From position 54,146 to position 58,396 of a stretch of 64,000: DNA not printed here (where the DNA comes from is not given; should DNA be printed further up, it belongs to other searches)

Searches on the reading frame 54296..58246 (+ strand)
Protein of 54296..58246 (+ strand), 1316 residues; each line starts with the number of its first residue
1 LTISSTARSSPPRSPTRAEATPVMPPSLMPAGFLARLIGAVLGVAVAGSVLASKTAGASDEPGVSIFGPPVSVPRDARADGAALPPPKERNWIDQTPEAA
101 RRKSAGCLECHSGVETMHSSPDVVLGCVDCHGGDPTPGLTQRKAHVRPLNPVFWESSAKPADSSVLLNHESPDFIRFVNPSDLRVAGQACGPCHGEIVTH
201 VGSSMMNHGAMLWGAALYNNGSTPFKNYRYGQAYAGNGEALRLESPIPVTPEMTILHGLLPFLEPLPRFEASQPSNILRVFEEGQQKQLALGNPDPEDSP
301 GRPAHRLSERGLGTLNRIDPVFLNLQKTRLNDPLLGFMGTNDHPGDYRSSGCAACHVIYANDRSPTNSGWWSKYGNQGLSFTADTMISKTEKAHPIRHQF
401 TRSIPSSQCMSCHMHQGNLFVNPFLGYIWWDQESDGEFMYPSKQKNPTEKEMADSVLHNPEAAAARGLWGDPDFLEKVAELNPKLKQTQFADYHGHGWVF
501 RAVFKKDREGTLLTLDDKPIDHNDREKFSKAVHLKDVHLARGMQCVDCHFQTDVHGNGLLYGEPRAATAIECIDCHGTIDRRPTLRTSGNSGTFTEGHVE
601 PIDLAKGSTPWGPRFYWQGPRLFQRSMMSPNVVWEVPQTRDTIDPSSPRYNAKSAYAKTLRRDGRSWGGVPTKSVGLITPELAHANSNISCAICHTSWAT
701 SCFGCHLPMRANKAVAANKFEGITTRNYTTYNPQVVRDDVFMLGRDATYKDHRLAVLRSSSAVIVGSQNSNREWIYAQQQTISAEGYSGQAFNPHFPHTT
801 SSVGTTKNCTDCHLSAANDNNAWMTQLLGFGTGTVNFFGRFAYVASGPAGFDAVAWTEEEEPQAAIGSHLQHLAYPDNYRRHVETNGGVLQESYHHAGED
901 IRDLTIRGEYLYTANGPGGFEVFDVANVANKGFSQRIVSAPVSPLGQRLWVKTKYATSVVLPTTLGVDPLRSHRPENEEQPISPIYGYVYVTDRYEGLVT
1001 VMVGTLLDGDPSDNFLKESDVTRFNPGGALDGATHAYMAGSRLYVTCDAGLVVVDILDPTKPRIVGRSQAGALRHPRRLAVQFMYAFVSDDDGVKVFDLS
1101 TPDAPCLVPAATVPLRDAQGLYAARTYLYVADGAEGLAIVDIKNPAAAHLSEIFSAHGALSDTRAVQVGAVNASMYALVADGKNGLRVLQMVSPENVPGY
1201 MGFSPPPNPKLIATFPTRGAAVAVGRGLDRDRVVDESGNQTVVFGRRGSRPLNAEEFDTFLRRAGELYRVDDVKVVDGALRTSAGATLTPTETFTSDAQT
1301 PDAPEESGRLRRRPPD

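Call 3: search_protein_families(library=pfam, proteins=[window:54296-58246:+], max_evalue=0.01)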
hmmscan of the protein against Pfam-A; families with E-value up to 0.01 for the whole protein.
window:54296-58246:+ (1316 aa): 3 families
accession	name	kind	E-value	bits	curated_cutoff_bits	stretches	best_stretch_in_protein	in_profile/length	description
PF08309.17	LVIVD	-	1.3e-19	69.7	20.2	1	1116-1154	2-40/42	LVIVD repeat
PF14537.11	Cytochrom_c3_2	-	1.1e-05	26.2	25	0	537-581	1-38/79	Cytochrome c3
PF14522.11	Cytochrome_C7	-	1.5e-05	25.2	24.8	0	530-578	5-50/67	Cytochrome c7 and related cytochrome c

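Call 8: search_protein_families(library=ncbifam, proteins=[window:54296-58246:+], max_evalue=0.01)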
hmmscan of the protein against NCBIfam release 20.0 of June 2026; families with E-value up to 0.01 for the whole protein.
window:54296-58246:+ (1316 aa): 4 families
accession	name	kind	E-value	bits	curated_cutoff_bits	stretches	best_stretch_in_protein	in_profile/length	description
NF040943.1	cytoc3_ExtM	equivalog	2.7e-18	65.6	800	2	535-586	258-309/599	selenite/tellurite reduction operon c-type cytochrome ExtM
TIGR04312.1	choice_anch_B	subfamily_domain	0.00025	20.5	100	0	1045-1101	49-109/364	choice-of-anchor B family protein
NF049875.1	NetB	exception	0.0027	17.5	380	0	524-579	54-110/211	Nrf-like electron transfer protein NetB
NF045713.1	CxxCH_16_HmcA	equivalog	0.003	16.2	400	0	684-715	344-377/541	sulfate respiration complex hexadecaheme cytochrome HmcA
